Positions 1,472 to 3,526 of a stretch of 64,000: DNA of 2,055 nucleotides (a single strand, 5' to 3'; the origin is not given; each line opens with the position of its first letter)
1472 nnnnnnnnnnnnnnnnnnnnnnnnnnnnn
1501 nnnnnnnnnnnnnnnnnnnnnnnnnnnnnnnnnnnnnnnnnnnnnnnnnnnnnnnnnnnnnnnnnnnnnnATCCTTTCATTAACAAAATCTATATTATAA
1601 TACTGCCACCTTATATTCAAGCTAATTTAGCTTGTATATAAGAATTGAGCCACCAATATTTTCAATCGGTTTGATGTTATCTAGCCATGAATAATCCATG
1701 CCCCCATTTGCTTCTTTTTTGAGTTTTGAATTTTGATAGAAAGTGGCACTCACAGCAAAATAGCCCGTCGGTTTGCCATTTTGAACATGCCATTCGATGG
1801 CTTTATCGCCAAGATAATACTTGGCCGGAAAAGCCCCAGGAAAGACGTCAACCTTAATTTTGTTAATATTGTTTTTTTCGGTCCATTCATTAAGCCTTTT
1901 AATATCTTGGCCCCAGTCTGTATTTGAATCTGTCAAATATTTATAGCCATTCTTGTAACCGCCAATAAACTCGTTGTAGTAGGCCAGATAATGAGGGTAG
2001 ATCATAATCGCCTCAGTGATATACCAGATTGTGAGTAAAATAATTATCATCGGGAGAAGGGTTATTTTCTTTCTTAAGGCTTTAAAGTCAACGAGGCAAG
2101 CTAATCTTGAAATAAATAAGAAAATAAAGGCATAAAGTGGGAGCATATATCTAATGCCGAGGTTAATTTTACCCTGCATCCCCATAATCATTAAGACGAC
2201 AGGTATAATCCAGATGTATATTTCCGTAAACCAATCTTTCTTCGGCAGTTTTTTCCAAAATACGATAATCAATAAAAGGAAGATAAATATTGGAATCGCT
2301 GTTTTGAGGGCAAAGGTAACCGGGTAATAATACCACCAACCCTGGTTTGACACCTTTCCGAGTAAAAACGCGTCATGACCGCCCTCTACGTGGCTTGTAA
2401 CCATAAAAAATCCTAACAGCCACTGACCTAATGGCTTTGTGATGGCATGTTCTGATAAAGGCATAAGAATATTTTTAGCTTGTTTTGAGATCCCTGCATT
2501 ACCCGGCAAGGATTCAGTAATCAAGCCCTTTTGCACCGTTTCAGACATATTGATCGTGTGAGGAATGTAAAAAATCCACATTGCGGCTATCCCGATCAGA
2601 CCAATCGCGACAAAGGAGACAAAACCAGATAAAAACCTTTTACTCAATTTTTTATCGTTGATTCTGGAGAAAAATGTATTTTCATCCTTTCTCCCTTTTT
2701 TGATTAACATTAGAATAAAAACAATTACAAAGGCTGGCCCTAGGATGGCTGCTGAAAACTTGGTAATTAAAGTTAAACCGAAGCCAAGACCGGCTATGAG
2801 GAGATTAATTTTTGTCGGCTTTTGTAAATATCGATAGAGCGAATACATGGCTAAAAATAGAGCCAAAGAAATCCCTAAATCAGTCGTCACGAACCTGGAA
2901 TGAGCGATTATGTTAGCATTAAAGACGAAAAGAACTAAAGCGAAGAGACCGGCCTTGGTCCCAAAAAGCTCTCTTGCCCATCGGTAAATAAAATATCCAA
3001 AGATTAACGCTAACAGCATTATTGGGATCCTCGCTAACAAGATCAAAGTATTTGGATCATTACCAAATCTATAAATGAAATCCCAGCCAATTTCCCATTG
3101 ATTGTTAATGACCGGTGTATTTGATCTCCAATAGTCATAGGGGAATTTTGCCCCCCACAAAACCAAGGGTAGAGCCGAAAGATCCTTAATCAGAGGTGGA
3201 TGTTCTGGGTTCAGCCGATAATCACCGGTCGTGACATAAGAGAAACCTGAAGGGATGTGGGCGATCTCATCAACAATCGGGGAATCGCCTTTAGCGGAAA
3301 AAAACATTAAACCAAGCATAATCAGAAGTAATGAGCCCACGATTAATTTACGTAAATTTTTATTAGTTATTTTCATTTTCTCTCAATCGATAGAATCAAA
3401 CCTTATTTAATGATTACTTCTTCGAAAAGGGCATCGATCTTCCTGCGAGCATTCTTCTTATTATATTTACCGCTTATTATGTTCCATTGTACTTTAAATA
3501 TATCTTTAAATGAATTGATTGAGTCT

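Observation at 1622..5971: Four-gene lipid-linked glycosylation module (GtrA - GT-C - GT2 - GT39) inserted between dnaB and ybaB-recR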

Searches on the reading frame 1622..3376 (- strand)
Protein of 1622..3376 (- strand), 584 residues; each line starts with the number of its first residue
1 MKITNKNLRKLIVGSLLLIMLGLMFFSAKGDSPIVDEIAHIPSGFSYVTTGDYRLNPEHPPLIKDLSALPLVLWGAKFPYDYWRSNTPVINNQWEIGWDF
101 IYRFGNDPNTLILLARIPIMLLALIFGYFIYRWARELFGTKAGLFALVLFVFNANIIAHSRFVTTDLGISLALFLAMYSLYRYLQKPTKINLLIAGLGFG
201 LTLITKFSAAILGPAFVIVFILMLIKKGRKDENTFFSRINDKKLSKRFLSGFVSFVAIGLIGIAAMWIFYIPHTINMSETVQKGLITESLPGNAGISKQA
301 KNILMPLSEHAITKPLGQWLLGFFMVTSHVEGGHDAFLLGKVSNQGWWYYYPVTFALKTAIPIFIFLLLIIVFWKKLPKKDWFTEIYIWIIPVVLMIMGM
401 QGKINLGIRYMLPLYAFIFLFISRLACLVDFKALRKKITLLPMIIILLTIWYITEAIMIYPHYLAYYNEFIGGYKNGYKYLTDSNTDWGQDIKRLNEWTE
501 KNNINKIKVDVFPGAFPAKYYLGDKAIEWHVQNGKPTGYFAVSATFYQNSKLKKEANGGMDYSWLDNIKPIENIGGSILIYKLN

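Call 3: search_protein_families(library=pfam, proteins=[window:1622-3376:-], max_evalue=0.01)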
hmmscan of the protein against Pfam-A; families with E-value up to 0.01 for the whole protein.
window:1622-3376:- (584 aa): 2 families
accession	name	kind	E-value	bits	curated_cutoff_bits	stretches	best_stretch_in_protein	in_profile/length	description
PF13231.12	PMT_2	-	1.5e-15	58.2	26.1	1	115-224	24-130/160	Dolichyl-phosphate-mannose-protein mannosyltransferase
PF02366.24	PMT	-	2e-06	28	22.7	1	57-231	43-206/245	Dolichyl-phosphate-mannose-protein mannosyltransferase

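Call 4: search_protein_families(library=ncbifam, proteins=[window:1622-3376:-], max_evalue=0.01)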
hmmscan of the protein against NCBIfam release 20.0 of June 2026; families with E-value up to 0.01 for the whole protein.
window:1622-3376:- (584 aa): 1 family
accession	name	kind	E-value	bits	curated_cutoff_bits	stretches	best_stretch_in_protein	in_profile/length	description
TIGR03663.1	TIGR03663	subfamily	5.6e-06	25.6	126.25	1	120-250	78-206/435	flippase activity-associated protein Agl23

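Call 6: search_solved_structures(query=window:1622-3376:-, max_evalue=1, show_alignments=2)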
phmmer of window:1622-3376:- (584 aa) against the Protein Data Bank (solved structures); distinct sequences matched with E-value up to 1: 6.
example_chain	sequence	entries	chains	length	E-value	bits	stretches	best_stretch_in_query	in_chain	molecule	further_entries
7kah_D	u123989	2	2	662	0.08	14.6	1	104-178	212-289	Protein translocation protein SEC63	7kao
6n3q_D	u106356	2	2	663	0.08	14.6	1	104-178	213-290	Protein translocation protein SEC63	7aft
7kar_D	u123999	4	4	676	0.082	14.6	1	104-178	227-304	Protein translocation protein SEC63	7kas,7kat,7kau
6nd1_A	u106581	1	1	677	0.083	14.6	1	104-178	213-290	Protein translocation protein SEC63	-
7kai_D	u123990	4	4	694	0.085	14.5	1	104-178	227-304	Protein translocation protein SEC63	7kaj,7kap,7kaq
7kb5_D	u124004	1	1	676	0.15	13.7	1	113-178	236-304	Protein translocation protein SEC63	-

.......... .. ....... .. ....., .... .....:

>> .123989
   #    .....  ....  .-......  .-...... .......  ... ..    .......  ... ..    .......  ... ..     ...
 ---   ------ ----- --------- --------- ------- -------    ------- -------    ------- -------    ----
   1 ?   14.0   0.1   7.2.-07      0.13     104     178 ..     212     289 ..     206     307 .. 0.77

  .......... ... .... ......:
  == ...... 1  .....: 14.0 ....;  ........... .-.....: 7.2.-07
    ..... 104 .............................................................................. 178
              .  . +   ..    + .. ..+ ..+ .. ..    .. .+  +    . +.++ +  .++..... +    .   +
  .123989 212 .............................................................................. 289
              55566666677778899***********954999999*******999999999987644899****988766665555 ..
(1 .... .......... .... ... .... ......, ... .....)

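Call 8: find_homologous_proteins(query=window:1622-3376:-, max_evalue=0.001)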
Query window:1622-3376:- (584 aa): 2019 proteins with E <= 0.001 among 8000 candidates; the best 120 are listed.
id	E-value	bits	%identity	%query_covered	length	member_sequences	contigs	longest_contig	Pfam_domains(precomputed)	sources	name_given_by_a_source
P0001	0.0e+0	1325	100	100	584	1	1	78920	PF02366.25,PF13231.13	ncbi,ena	-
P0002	0.0e+0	1105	80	100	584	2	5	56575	PF02366.25,PF13231.13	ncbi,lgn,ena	ncbi:MAG: glycosyltransferase family 39 protein [bacterium]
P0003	0.0e+0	1063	76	99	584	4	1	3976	PF02366.25,PF13231.13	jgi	-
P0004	0.0e+0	1044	100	80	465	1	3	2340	PF02366.25,PF13231.13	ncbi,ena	-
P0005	0.0e+0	1041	73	100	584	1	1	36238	PF13231.13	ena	-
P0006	0.0e+0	1032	74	100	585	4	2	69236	PF02366.25,PF13231.13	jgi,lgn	jgi:hypothetical protein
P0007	0.0e+0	1030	74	99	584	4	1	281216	PF13231.13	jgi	-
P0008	0.0e+0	1029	74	100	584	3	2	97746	PF02366.25,PF13231.13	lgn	-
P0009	0.0e+0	1028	72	100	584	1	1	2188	PF13231.13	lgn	-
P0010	1.1e-289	980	70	100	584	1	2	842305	PF13231.13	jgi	jgi:hypothetical protein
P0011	7.1e-287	971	69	100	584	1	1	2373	PF13231.13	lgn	-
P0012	7.8e-279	944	69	100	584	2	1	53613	PF02366.25,PF13231.13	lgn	-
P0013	7.4e-275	931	66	100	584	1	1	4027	PF02366.25,PF13231.13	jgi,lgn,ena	-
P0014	1.2e-261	888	66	100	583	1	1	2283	PF02366.25,PF13231.13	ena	-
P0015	2.0e-261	887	63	100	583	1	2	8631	PF02366.25,PF13231.13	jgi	jgi:hypothetical protein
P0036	4.0e-234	797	59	100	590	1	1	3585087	PF13231.13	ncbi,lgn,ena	-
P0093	2.0e-120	421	41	96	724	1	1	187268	PF02366.25,PF04138.21,PF13231.13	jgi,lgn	jgi:putative flippase GtrA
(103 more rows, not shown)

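Call 10: find_encoding_contigs(protein=P0002, flank=8000, max_places=3)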
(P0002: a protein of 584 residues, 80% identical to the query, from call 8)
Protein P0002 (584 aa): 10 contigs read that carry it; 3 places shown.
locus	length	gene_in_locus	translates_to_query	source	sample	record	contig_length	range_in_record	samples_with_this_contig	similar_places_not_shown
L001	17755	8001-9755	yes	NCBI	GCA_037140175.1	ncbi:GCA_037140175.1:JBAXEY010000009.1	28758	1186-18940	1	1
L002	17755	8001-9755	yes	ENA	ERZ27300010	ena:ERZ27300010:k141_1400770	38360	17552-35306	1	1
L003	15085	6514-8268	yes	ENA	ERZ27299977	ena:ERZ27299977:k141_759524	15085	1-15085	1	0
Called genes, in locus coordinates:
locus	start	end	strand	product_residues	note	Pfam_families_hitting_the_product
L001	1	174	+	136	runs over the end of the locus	PF16320:Ribosomal_L12_N, PF00542:Ribosomal_L12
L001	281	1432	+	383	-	PF01702:TGT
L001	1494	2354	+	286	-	-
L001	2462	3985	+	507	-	PF13177:DNA_pol3_delta2, PF00004:AAA, PF13401:AAA_22 (faint), PF22608:DNAX_ATPase_lid, PF12169:DNA_pol3_gamma3, PF20964:DnaX_C, PF11490:DNA_pol3_a_NII (weak)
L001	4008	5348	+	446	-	PF00772:DnaB, PF13481:AAA_25, PF03796:DnaB_C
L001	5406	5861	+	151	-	PF04138:GtrA_DPMS_TM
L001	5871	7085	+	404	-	PF13231:PMT_2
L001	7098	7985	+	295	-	PF00535:Glycos_transf_2, PF10111:Glyco_tranf_2_2 (weak)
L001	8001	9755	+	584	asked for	PF02366:PMT (weak), PF13231:PMT_2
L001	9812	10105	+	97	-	PF02575:YbaB_DNA_bd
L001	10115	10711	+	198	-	PF00633:HHH (weak), PF21176:RecR_HhH, PF02132:RecR_ZnF (weak), PF13662:Toprim_4, PF01751:Toprim, PF21175:RecR_C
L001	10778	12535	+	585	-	PF00664:ABC_membrane, PF00005:ABC_tran, PF02463:SMC_N (faint)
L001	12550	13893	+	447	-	PF01406:tRNA-synt_1e, PF09334:tRNA-synt_1g, PF09190:DALR_2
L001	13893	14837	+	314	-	PF01207:Dus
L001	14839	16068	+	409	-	PF21269:TreT_GT1, PF00534:Glycos_transf_1, PF13692:Glyco_trans_1_4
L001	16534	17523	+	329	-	-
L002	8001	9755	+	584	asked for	PF02366:PMT (weak), PF13231:PMT_2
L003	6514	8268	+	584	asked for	PF02366:PMT (weak), PF13231:PMT_2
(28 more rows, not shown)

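Call 11: find_encoding_contigs(protein=P0010, flank=8000, max_places=2)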
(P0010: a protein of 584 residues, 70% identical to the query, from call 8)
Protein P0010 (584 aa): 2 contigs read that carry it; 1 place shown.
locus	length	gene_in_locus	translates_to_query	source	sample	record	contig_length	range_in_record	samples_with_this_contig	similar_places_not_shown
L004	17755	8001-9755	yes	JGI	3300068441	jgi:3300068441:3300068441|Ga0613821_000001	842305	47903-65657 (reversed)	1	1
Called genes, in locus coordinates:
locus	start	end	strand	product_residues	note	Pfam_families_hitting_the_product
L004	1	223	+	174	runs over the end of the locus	-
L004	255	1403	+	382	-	PF01702:TGT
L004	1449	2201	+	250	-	-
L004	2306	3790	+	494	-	PF05496:RuvB_N (faint), PF13177:DNA_pol3_delta2, PF13604:AAA_30 (faint), PF00004:AAA, PF07728:AAA_5 (faint), PF22608:DNAX_ATPase_lid, PF12169:DNA_pol3_gamma3, PF20964:DnaX_C, +1 more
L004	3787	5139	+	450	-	PF00772:DnaB, PF13481:AAA_25, PF03796:DnaB_C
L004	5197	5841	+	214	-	PF04138:GtrA_DPMS_TM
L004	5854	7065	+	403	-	PF02366:PMT (weak), PF13231:PMT_2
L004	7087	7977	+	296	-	PF00535:Glycos_transf_2, PF10111:Glyco_tranf_2_2 (weak)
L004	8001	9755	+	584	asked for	PF13231:PMT_2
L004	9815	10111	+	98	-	PF02575:YbaB_DNA_bd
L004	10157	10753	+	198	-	PF00633:HHH (weak), PF21176:RecR_HhH, PF02132:RecR_ZnF, PF13662:Toprim_4, PF01751:Toprim, PF21175:RecR_C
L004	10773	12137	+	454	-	PF00133:tRNA-synt_1 (faint), PF01406:tRNA-synt_1e, PF09334:tRNA-synt_1g (weak), PF09190:DALR_2, PF23493:CysS_C (weak)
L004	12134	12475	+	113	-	PF04266:ASCH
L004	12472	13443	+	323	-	PF01207:Dus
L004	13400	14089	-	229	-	PF16927:HisKA_7TM (weak)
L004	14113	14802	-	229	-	PF16927:HisKA_7TM (weak)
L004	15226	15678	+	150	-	-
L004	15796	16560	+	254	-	-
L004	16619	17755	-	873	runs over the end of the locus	PF01326:PPDK_N, PF00391:PEP-utilizers, PF02896:PEP-utilizers_C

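Call 12: find_encoding_contigs(protein=P0036, flank=8000, max_places=2)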
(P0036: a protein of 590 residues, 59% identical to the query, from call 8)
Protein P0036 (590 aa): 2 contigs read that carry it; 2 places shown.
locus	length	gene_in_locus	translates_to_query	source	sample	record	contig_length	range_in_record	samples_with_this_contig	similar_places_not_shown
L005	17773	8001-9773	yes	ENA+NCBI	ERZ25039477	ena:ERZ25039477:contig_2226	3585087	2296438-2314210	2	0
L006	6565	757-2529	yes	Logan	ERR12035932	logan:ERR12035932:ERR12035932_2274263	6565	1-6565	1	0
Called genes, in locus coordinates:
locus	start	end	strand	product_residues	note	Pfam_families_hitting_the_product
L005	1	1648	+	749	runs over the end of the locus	PF13431:TPR_17 (faint), PF13424:TPR_12 (faint), PF13432:TPR_16 (faint), PF00515:TPR_1 (faint), PF07719:TPR_2 (faint), PF13181:TPR_8 (faint), PF13428:TPR_14 (faint), PF13414:TPR_11, +1 more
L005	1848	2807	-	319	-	PF13527:Acetyltransf_9 (weak)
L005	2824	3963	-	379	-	PF13439:Glyco_transf_4, PF00534:Glycos_transf_1, PF13692:Glyco_trans_1_4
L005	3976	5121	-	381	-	PF00005:ABC_tran, PF14524:Wzt_C (weak)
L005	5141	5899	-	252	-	PF01061:ABC2_membrane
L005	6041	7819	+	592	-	-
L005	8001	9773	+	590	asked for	PF13231:PMT_2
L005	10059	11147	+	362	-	PF13439:Glyco_transf_4 (weak), PF20706:GT4-conflict, PF00534:Glycos_transf_1, PF13692:Glyco_trans_1_4, PF13524:Glyco_trans_1_2 (weak)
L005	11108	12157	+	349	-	PF02585:PIG-L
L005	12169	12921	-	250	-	PF00535:Glycos_transf_2, PF10111:Glyco_tranf_2_2 (weak), PF13641:Glyco_tranf_2_3 (weak)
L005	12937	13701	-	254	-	-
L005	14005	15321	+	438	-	PF00072:Response_reg, PF00158:Sigma54_activat, PF14532:Sigma54_activ_2, PF25601:AAA_lid_14, PF02954:HTH_8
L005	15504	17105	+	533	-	PF00072:Response_reg, PF08447:PAS_3, PF00512:HisKA, PF02518:HATPase_c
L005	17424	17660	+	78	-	-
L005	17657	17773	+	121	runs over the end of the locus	PF00072:Response_reg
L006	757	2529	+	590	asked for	PF13231:PMT_2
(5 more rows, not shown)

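Call 22: search_solved_structures(query=A3, max_evalue=0.1, show_alignments=3)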
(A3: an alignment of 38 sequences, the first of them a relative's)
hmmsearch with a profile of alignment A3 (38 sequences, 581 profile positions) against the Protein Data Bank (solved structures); distinct sequences matched with E-value up to 0.1: 1.
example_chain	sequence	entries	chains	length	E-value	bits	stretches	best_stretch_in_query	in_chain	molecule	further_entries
2jfu_A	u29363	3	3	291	0.064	15.2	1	175-318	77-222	GLUTAMATE RACEMASE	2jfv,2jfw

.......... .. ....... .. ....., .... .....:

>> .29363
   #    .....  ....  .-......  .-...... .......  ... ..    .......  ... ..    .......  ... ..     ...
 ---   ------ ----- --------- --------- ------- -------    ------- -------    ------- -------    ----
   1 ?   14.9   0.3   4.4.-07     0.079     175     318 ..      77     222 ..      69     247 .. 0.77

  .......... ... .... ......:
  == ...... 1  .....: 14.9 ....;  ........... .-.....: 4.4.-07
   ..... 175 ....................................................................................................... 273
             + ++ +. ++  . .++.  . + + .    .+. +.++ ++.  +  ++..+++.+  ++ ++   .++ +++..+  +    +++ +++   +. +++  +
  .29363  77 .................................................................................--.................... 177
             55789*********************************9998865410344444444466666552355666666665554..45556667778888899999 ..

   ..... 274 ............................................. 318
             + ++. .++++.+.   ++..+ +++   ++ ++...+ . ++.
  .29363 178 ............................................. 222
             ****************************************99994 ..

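Call 34: find_related_loci(query=A3, collection=genome_contigs, flank=8000)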
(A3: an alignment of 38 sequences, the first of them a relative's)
Query A3 (584 aa) in genome_contigs; peptide patterns used: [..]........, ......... (x = any residue, [..] = any of these).
600 stretches matched a pattern (row limit reached: there are more); 596 encode a relative of the query (tblastn E <= 1e-3); the best 80 are kept; 80 distinct loci.
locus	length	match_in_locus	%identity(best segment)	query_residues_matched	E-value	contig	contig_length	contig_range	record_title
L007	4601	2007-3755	65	1-583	0e+0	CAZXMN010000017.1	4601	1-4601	MAG TPA_asm: uncultured Candidatus Saccharibacteria bacterium isolate binchicken_co241_292 genome assembly, contig: NODE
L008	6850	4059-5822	58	5-583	0e+0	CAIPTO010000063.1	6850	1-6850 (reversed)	MAG: uncultured Elusimicrobia bacterium isolate AM-2014-D8_bin-1076 genome assembly, contig: bin-1076:063/147, whole gen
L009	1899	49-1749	44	10-582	2e-159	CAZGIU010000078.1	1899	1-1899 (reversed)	MAG TPA_asm: uncultured Candidatus Saccharibacteria bacterium isolate SRP257756_co1_110 genome assembly, contig: NODE_62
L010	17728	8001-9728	41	16-584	6e-145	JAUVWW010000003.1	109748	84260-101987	MAG: bacterium isolate CSMAG_1200 CSMAG_1200_k127_1089374_length_109748_cov_17.2915, whole genome shotgun sequence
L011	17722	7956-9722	39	14-584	5e-136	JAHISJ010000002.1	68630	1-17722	MAG: Patescibacteria group bacterium isolate MM_PC_MetaG.mb.169 MM_PC_MetaG.mb.169_k141_76940, whole genome shotgun sequ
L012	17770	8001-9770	41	12-584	6e-130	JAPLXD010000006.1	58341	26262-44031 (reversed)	MAG: Candidatus Moraniibacteriota bacterium isolate LacPavin_0818_WC55_MAG_45_10 LacPavin_0818_WC55_scaffold_289991, who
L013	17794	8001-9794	38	10-583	8e-122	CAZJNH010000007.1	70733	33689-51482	MAG TPA_asm: uncultured Candidatus Saccharibacteria bacterium isolate SRP200132_co1_169 genome assembly, contig: NODE_50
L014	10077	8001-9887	39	7-584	7e-120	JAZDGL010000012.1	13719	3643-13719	MAG: bacterium isolate MEGAHIT-group-0.262 k141_1137174, whole genome shotgun sequence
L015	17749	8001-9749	39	16-584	2e-119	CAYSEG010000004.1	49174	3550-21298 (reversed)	MAG TPA_asm: uncultured Candidatus Saccharibacteria bacterium isolate binchicken_co256_109 genome assembly, contig: NODE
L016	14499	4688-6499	38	7-584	7e-119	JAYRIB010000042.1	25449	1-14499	MAG: Candidatus Saccharimonadia bacterium isolate SZ_szas25bin.42 k141_837414, whole genome shotgun sequence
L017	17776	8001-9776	38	9-584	8e-119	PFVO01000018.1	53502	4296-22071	MAG: Candidatus Moranbacteria bacterium CG_4_9_14_3_um_filter_44_28 CG_4_9_14_3_um_filter_150_scaffold_1639_c, whole gen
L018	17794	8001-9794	37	6-583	1e-118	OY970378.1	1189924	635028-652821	MAG: Candidatus Parcubacteria bacterium isolate MFD01275.bin.c.8 genome assembly, chromosome: 1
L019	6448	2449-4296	36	13-584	1e-117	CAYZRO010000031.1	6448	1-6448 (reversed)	MAG TPA_asm: uncultured Candidatus Saccharibacteria bacterium isolate binchicken_co19_574 genome assembly, contig: NODE_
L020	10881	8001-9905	36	5-584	8e-118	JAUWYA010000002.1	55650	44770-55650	MAG: Candidatus Nealsonbacteria bacterium isolate CSMAG_2698 CSMAG_2698_k141_1606177_length_55650_cov_11.0569, whole gen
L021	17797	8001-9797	38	9-583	6e-116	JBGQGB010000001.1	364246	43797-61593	MAG: Candidatus Doudnabacteria bacterium isolate OBJ2_061818_090_38 k141_512501_length_364246_cov_22.5027, whole genome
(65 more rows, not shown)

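Call 48: find_encoding_contigs(protein=P0001, flank=1000, max_places=2)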
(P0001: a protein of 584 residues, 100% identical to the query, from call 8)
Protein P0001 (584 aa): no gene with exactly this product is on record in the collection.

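Call 49: list_cluster_members(proteins=[P0001, P0121, P0128, P0093])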
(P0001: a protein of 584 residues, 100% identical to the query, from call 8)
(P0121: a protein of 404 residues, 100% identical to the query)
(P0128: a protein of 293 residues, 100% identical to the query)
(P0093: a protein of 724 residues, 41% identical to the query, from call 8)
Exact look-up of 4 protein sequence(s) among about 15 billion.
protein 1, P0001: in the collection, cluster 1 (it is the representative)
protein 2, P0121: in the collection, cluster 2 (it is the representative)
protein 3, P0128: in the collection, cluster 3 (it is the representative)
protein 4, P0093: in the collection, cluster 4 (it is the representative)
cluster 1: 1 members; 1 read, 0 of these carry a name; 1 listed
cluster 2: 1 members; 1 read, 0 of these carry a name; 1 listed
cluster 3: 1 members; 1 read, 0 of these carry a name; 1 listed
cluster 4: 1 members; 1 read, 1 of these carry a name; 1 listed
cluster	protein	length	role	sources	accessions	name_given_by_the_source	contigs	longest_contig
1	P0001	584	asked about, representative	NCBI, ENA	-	-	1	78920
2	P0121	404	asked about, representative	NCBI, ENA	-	-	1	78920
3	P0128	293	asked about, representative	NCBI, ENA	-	-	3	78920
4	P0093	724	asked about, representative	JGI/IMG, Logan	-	putative flippase GtrA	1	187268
